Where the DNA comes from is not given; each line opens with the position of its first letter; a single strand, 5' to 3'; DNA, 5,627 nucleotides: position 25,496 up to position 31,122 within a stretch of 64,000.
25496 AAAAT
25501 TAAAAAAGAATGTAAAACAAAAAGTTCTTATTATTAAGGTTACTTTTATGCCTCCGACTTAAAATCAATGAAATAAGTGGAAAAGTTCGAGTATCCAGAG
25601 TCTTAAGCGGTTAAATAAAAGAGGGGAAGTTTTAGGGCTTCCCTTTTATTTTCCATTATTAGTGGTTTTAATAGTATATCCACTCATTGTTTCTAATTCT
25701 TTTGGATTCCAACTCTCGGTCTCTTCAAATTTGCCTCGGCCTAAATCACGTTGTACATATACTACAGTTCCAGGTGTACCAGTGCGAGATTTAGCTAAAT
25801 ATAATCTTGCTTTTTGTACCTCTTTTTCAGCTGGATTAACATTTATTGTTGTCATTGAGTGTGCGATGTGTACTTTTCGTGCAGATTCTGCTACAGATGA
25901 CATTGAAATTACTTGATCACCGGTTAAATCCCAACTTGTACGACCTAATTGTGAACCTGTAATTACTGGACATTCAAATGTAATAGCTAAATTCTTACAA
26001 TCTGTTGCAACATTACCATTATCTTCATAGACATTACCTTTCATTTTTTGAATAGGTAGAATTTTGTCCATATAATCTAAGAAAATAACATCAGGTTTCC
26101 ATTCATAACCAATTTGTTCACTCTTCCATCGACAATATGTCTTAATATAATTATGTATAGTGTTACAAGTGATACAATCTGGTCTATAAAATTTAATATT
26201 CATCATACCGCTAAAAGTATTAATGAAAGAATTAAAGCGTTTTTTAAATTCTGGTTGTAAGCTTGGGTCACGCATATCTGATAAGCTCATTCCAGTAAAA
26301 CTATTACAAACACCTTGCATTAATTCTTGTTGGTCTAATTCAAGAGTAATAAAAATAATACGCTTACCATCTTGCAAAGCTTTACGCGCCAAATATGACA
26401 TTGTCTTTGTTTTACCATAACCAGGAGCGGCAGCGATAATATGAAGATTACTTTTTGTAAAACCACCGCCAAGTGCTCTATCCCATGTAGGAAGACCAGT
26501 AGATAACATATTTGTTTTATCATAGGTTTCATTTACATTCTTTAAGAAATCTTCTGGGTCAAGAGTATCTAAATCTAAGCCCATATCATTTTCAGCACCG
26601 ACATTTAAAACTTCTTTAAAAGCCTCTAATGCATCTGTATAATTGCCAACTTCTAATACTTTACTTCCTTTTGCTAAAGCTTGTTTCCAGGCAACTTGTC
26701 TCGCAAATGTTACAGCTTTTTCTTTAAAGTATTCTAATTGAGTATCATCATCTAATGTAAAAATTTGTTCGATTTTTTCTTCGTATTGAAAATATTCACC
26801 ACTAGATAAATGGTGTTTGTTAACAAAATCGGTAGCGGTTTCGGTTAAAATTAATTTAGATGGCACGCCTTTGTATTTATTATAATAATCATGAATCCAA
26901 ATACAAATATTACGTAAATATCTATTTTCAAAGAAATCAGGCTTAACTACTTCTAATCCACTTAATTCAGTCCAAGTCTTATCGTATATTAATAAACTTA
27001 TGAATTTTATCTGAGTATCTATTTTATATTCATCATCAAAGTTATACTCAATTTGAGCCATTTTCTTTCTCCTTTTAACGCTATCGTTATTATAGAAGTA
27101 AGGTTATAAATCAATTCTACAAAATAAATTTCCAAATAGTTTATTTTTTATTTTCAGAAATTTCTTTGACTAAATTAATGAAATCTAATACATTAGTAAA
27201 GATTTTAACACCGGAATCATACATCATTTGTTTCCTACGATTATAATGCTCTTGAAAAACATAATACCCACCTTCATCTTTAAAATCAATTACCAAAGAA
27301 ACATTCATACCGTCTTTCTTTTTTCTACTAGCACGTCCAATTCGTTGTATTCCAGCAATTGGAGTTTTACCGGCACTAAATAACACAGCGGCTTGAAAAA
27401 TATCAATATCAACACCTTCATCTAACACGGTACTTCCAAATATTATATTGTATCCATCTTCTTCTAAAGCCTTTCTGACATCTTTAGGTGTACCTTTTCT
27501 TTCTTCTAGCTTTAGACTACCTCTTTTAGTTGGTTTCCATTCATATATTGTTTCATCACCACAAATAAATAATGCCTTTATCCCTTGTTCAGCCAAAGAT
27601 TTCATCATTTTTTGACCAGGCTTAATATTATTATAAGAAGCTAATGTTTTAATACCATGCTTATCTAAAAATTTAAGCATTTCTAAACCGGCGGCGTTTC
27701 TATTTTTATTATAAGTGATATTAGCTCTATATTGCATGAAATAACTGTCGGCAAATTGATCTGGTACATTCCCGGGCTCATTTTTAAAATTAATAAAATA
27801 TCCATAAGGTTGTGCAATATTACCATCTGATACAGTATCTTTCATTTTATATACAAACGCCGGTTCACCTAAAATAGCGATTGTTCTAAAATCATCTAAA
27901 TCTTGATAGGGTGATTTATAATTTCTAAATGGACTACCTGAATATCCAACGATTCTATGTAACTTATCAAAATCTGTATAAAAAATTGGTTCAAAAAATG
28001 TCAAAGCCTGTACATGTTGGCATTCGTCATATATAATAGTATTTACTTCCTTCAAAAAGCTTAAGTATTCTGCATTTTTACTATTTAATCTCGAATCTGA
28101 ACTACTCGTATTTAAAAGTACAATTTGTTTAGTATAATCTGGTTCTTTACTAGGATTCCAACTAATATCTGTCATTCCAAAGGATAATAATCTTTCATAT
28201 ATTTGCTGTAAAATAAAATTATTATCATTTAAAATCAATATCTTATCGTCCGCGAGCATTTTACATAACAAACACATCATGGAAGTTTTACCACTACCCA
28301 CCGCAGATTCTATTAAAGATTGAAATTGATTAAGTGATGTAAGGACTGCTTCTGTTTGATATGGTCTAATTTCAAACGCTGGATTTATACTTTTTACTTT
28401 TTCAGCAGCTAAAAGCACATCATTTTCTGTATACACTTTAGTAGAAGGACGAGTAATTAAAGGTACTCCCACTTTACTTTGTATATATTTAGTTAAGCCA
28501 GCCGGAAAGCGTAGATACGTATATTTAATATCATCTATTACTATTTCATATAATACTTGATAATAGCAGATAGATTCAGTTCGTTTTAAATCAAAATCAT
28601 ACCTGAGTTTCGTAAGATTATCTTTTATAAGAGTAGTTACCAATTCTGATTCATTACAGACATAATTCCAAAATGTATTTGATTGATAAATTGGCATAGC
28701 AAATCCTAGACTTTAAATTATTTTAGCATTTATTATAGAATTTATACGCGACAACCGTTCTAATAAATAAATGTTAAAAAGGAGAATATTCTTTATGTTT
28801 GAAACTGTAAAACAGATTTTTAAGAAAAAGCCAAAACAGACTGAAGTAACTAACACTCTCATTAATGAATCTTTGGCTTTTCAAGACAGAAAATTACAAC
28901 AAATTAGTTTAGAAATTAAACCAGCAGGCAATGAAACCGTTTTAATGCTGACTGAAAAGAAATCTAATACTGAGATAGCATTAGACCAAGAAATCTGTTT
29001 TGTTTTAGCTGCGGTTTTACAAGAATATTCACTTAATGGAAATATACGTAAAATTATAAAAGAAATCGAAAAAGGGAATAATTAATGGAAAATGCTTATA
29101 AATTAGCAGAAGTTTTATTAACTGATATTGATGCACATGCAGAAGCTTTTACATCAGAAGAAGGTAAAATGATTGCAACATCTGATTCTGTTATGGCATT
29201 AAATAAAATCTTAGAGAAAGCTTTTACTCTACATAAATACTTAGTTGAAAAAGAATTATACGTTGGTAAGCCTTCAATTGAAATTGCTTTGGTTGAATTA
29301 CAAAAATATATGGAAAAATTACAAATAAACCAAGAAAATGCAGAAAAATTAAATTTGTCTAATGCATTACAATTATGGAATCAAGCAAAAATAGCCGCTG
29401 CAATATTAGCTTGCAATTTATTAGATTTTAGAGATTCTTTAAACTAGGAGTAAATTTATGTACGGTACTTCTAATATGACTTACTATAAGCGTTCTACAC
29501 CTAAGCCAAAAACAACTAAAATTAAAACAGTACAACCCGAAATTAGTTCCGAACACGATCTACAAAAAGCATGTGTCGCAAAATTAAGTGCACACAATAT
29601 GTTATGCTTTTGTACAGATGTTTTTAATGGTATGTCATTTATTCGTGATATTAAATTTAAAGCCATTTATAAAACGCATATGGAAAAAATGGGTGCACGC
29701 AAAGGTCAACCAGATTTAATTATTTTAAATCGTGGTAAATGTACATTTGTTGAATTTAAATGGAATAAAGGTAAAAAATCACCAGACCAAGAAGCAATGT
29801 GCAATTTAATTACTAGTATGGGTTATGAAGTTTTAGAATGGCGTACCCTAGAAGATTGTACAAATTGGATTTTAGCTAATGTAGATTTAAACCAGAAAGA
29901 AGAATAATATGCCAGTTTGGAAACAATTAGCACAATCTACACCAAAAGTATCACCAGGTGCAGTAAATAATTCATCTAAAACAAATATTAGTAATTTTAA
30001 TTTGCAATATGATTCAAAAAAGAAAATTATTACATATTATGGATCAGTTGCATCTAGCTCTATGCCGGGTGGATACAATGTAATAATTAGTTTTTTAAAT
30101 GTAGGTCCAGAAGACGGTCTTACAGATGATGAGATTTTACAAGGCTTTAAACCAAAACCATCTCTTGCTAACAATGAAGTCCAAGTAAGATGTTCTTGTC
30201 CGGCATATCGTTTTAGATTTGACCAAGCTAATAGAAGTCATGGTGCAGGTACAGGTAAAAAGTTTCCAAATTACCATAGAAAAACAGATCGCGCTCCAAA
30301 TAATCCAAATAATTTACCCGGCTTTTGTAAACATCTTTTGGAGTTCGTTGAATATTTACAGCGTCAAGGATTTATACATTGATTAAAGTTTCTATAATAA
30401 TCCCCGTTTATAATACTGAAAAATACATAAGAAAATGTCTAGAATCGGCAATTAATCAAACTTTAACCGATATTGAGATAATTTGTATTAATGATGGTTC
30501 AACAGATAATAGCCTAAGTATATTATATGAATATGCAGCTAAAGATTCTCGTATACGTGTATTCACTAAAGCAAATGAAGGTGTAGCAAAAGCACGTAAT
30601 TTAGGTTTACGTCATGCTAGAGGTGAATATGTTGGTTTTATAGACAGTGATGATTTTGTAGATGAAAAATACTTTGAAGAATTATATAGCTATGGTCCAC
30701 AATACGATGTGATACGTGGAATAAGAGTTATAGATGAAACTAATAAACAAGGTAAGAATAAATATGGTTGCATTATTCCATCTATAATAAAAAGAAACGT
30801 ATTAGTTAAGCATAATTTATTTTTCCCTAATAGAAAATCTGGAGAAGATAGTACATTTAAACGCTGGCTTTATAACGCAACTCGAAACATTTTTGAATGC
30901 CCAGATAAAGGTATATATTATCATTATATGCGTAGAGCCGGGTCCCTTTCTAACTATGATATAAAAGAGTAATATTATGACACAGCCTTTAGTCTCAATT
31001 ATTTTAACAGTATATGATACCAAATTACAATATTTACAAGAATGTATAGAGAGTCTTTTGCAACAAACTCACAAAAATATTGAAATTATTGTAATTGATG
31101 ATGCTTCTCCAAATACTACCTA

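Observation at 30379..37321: Late-operon glycosylation module: two GT2 glycosyltransferases plus a Stealth-family sugar-1-phosphotransferase homolog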

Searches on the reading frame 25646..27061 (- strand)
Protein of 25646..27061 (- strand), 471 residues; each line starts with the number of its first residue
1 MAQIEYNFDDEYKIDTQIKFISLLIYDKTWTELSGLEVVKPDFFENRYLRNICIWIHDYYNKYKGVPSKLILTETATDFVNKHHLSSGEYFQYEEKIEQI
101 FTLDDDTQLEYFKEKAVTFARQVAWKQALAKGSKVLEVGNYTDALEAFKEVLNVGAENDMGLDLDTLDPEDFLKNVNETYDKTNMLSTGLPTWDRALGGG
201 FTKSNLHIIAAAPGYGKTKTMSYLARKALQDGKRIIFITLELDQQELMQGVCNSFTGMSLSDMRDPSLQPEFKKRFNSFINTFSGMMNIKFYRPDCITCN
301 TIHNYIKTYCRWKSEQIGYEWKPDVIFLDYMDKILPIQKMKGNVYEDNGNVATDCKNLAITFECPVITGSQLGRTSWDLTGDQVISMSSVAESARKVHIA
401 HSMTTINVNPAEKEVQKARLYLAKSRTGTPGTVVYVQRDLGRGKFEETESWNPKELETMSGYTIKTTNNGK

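Call 49: search_protein_families(library=phrogs, proteins=[window:25646-27061:-], max_evalue=0.001)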
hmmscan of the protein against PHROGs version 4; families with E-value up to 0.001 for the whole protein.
window:25646-27061:- (471 aa): 5 families
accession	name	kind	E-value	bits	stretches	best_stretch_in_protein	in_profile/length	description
phrog_19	-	DNA, RNA and nucleotide metabolism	4.1e-65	221.8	1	11-457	158-589/621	DnaB-like replicative helicase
phrog_239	-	DNA, RNA and nucleotide metabolism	9.1e-17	62.2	1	169-455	323-606/801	DNA primase/helicase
phrog_243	-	DNA, RNA and nucleotide metabolism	7.4e-16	58.9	1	197-430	28-246/273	DnaB-like replicative helicase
phrog_97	-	other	8e-06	26.3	1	178-238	42-109/506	UvsX-like recombinase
phrog_8337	-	DNA, RNA and nucleotide metabolism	0.00017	22.1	1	176-241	40-107/273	DNA repair protein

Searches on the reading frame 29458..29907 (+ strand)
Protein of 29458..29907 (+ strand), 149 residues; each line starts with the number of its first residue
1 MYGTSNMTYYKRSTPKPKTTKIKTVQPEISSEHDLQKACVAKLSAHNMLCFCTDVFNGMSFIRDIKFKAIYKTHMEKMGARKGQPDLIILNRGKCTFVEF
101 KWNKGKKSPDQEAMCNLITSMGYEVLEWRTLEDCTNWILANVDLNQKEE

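Call 49: search_protein_families(library=phrogs, proteins=[window:29458-29907:+], max_evalue=0.001)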
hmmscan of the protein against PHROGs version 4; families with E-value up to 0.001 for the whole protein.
window:29458-29907:+ (149 aa): 3 families
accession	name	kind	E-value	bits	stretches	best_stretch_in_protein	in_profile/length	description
phrog_93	-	DNA, RNA and nucleotide metabolism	2.7e-14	53.7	1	17-139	339-439/613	endonuclease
phrog_824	-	unknown function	5.6e-12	47.1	1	17-142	50-175/265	-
phrog_5702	-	DNA, RNA and nucleotide metabolism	7.9e-10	39.6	1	78-139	1-64/70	Holliday junction resolvase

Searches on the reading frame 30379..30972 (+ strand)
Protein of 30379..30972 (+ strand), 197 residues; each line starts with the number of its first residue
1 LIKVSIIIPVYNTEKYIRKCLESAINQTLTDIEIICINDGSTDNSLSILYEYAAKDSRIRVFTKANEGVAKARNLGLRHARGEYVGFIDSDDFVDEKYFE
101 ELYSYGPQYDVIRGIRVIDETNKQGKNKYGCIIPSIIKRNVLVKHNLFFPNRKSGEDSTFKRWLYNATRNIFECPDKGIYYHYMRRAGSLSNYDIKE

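Call 3: search_protein_families(library=pfam, proteins=[window:30379-30972:+], max_evalue=1)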
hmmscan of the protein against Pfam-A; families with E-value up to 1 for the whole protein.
window:30379-30972:+ (197 aa): 4 families
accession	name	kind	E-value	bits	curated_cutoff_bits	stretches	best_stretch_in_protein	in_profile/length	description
PF00535.33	Glycos_transf_2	-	1.6e-37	129.5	23.3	1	5-108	1-105/168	Glycosyl transferase family 2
PF10111.15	Glyco_tranf_2_2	-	1.5e-13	51.3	27.3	1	5-102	1-102/276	Glycosyltransferase like family 2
PF13641.12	Glyco_tranf_2_3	-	1.4e-10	42.1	27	1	4-116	3-123/230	Glycosyltransferase like family 2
PF13704.12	Glyco_tranf_2_4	-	0.001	20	27.5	1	12-95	2-85/98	Glycosyl transferase family 2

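Call 4: search_protein_families(library=phrogs, proteins=[window:30379-30972:+], max_evalue=0.01)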
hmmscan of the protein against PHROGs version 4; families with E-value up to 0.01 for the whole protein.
window:30379-30972:+ (197 aa): 8 families
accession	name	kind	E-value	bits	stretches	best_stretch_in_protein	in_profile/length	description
phrog_22739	-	moron, auxiliary metabolic gene and host takeover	2.2e-17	64.1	1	1-109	1-112/327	GtrB-like O-antigen conversion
phrog_841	-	moron, auxiliary metabolic gene and host takeover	1.6e-16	61.7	1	3-134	3-140/309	GtrB-like O-antigen conversion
phrog_22088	-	unknown function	2.2e-13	51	1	3-97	61-159/377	-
phrog_13126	-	moron, auxiliary metabolic gene and host takeover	7.6e-08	32.9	1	3-104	2-98/394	beta-1,4-glycosyltransferase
phrog_14775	-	moron, auxiliary metabolic gene and host takeover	3.8e-06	27.7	1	53-103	34-84/203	glycosyltransferase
phrog_34335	-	moron, auxiliary metabolic gene and host takeover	0.00026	20.6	1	2-91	1-94/825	GtrB glycosyltransferase for O-antigen conversion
phrog_8858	-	moron, auxiliary metabolic gene and host takeover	0.00081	19.3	1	62-102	54-95/395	glycosyltransferase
phrog_2456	-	moron, auxiliary metabolic gene and host takeover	0.0033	18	1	5-98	6-94/239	glycosyltransferase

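Call 8: search_protein_families(library=ncbifam, proteins=[window:30379-30972:+], max_evalue=1)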
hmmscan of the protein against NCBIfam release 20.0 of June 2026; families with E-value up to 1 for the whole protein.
window:30379-30972:+ (197 aa): 30 families (the best 25 are shown)
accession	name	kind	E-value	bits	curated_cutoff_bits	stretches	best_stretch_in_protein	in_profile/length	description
NF007482.0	PRK10073.1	equivalog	9.4e-34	116.9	423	1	3-104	7-108/334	glycosyltransferase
NF047683.1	TeichurnBiosyTuaG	equivalog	3.8e-25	89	400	1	3-97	7-102/252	teichuronic acid biosynthesis protein TuaG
TIGR03937.1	PgaC_IcaA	equivalog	2.2e-21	76.3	422.3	1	3-98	46-142/407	poly-beta-1,6-N-acetyl-D-glucosamine synthase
NF041875.1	EPS_EpsD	equivalog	7.6e-19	68.3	370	1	4-99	1-97/325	exopolysaccharide biosynthesis glycosyltransferase EpsD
NF053739.1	GlytfEpsEBac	equivalog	3e-18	65.8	450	1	3-148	2-149/265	glycosyltransferase EpsE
NF050050.1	ProtGlycPglI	equivalog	7.6e-17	61.6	500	1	2-119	2-122/306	GalNAc(5)-diNAcBac-PP-undecaprenol beta-1,3-glucosyltransferase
NF041394.1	GtaseAglG_Halo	equivalog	2.1e-16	60.1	440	1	3-105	2-106/304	glucosyl-dolichyl phosphate glucuronosyltransferase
NF038302.1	EPS_HpsE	equivalog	2.8e-16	59.4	300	1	3-110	2-115/307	hormogonium polysaccharide biosynthesis glycosyltransferase HpsE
TIGR03111.1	glyc2_xrt_Gpos1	hypoth_equivalog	4.6e-15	55.4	363.95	1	3-98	50-148/439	TIGR03111 family XrtG-associated glycosyltransferase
TIGR03965.1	mycofact_glyco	equivalog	7.9e-15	54.7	280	1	3-102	75-175/467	mycofactocin biosynthesis glycosyltransferase MftF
NF038299.1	EPS_HpsN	equivalog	5.3e-13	48.6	425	1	3-104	2-107/317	hormogonium polysaccharide biosynthesis glycosyltransferase HpsN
NF047588.1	GlcsyltransPgfSStrep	equivalog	7.9e-13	48.3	500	1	2-119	1-124/308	glycosyltransferase PgfS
TIGR04283.1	glyco_like_mftF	equivalog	3.3e-12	46.5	182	1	4-104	1-95/221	TIGR04283 family arsenosugar biosynthesis glycosyltransferase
NF050819.1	PolSacchBiosHfsG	equivalog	1.7e-10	40.6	500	1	3-100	13-110/302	polysaccharide biosynthesis protein HfsG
NF007986.1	PRK10714.1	equivalog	4.8e-10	39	529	1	3-116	7-126/316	undecaprenyl-phosphate 4-deoxy-4-formamido-L-arabinose transferase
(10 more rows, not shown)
